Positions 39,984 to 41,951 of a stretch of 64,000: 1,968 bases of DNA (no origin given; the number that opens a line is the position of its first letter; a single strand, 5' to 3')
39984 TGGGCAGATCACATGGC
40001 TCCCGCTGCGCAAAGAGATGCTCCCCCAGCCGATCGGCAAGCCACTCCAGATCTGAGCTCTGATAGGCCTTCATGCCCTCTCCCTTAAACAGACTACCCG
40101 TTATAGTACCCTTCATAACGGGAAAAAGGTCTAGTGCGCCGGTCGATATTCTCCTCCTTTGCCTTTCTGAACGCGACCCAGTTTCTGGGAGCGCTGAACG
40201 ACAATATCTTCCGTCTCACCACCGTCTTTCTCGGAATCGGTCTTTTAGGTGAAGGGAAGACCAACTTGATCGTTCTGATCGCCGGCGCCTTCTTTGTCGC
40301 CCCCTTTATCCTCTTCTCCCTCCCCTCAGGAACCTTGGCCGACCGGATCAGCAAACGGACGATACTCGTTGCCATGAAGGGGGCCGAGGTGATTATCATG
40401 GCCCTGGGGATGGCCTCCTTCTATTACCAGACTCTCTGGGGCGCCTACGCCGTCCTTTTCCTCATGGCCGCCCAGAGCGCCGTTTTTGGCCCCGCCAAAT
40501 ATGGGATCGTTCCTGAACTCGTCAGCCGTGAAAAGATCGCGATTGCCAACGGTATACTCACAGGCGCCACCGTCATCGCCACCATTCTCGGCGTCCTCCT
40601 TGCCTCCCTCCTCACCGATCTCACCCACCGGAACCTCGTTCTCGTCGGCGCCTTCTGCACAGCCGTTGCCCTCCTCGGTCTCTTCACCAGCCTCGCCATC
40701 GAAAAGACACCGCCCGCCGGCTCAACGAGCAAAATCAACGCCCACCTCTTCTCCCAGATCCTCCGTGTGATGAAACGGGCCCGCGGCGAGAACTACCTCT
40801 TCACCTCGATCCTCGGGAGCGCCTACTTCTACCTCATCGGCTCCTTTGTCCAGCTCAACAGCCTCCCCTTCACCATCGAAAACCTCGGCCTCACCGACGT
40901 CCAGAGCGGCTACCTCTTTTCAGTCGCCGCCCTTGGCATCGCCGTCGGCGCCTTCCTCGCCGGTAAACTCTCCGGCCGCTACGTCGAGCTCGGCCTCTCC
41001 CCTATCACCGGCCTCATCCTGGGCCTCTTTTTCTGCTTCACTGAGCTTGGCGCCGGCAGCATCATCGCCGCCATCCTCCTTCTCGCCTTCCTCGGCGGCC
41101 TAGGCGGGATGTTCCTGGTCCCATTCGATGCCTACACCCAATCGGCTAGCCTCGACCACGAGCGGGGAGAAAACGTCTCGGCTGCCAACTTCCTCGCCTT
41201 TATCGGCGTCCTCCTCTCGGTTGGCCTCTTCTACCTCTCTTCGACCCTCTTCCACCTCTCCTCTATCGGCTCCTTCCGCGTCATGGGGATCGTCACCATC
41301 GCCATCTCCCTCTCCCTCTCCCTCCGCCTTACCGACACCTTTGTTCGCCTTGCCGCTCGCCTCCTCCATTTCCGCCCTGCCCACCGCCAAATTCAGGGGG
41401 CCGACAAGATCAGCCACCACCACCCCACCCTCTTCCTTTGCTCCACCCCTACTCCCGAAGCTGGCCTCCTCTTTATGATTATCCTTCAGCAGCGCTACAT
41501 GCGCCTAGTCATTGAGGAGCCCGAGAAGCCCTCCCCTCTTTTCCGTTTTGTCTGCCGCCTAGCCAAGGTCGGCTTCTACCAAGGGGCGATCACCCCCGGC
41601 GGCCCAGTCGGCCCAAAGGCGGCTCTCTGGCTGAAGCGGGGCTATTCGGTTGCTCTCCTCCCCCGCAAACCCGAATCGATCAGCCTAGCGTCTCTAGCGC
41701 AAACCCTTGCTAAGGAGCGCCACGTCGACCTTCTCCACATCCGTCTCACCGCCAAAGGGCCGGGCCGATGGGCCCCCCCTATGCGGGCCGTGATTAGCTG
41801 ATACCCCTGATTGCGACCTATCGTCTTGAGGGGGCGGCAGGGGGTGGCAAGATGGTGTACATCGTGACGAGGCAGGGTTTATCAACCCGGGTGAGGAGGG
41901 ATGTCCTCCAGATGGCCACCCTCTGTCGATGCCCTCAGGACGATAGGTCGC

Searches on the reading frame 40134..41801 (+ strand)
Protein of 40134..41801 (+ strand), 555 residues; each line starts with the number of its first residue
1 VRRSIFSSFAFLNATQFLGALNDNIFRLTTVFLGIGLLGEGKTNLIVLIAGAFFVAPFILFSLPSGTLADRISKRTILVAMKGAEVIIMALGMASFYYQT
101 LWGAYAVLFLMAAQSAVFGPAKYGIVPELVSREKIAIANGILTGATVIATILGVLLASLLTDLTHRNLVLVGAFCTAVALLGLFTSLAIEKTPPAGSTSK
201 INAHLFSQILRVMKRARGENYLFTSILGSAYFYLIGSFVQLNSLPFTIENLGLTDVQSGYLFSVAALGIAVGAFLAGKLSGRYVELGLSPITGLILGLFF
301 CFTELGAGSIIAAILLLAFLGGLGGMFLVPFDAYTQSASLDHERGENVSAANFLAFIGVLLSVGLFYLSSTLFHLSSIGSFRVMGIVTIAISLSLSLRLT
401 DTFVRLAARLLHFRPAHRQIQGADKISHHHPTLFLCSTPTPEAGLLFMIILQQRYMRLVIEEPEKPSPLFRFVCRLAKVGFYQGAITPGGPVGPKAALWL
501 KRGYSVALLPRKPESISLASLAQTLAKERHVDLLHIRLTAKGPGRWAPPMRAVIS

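Call 25: search_protein_families(library=pfam, proteins=[window:40134-41801:+])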
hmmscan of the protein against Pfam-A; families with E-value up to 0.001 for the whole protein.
window:40134-41801:+ (555 aa): 2 families
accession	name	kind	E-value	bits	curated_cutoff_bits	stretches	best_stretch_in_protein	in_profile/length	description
PF07690.21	MFS_1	-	1.1e-23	84.1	33.4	1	46-362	34-346/347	Major Facilitator Superfamily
PF05977.19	MFS_3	-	4.6e-05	22.5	27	1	55-323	55-320/524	Transmembrane secretion effector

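Call 87: find_homologous_proteins(query=window:40134-41801:+, max_evalue=1e-60)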
Query window:40134-41801:+ (555 aa): 522 proteins with E <= 1e-60 among 8000 candidates; the best 120 are listed.
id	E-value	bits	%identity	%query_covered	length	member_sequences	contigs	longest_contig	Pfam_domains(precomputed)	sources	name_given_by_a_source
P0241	0.0e+0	1186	100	100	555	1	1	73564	PF07690.22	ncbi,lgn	ncbi:MAG: MFS transporter [Parachlamydiales bacterium]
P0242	5.9e-262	888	75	100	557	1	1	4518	PF05977.20,PF07690.22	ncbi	-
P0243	2.5e-151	523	49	95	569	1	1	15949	PF13347.13,PF05977.20,PF07690.22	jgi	jgi:acyl-[acyl-carrier-protein]-phospholipid O-acyltransferase / long-chain-fatty-acid--[acyl-carrie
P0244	3.3e-150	520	48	99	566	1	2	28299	PF07690.22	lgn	-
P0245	3.2e-148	513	49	96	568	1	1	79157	PF05977.20,PF07690.22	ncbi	-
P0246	5.9e-146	505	46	97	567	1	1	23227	PF05977.20,PF07690.22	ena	-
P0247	1.3e-145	504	48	93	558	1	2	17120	PF05977.20,PF07690.22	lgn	-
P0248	5.6e-144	499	48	96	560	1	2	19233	PF05977.20,PF07690.22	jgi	jgi:acyl-[acyl-carrier-protein]-phospholipid O-acyltransferase / long-chain-fatty-acid--[acyl-carrie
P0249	2.4e-138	480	47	93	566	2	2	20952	PF05977.20,PF07690.22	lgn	-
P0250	2.9e-135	470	49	92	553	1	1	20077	PF05977.20,PF07690.22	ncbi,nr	ncbi:MAG: MFS transporter [Verrucomicrobia bacterium]|nr:MFS transporter [Verrucomicrobiota bacteriu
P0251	2.4e-129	451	44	98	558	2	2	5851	PF05977.20,PF07690.22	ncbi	-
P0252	5.0e-121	423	43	96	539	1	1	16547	PF05977.20,PF07690.22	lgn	-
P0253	2.9e-119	417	45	91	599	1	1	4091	PF05977.20,PF01553.27,PF07690.22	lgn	-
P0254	6.6e-118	413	47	86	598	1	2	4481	PF05977.20,PF01553.27,PF07690.22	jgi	jgi:acyl-[acyl-carrier-protein]-phospholipid O-acyltransferase/long-chain-fatty-acid--[acyl-carrier-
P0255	8.2e-118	413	46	86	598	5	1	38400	PF05977.20,PF00083.31,PF01553.27,PF07690.22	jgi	jgi:acyl-[acyl-carrier-protein]-phospholipid O-acyltransferase/long-chain-fatty-acid--[acyl-carrier-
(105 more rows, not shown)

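Call 88: find_encoding_contigs(protein=P0242, flank=10000, max_places=3)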
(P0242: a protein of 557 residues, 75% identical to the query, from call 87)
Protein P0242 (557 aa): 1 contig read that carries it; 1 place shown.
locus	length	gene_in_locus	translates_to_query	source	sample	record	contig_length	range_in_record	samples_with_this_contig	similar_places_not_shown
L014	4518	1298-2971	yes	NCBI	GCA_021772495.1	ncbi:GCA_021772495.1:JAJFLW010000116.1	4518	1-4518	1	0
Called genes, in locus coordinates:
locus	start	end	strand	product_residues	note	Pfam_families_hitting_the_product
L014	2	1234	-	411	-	?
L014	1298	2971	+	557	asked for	PF07690:MFS_1, PF05977:MFS_3 (weak), PF07690:MFS_1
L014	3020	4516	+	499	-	?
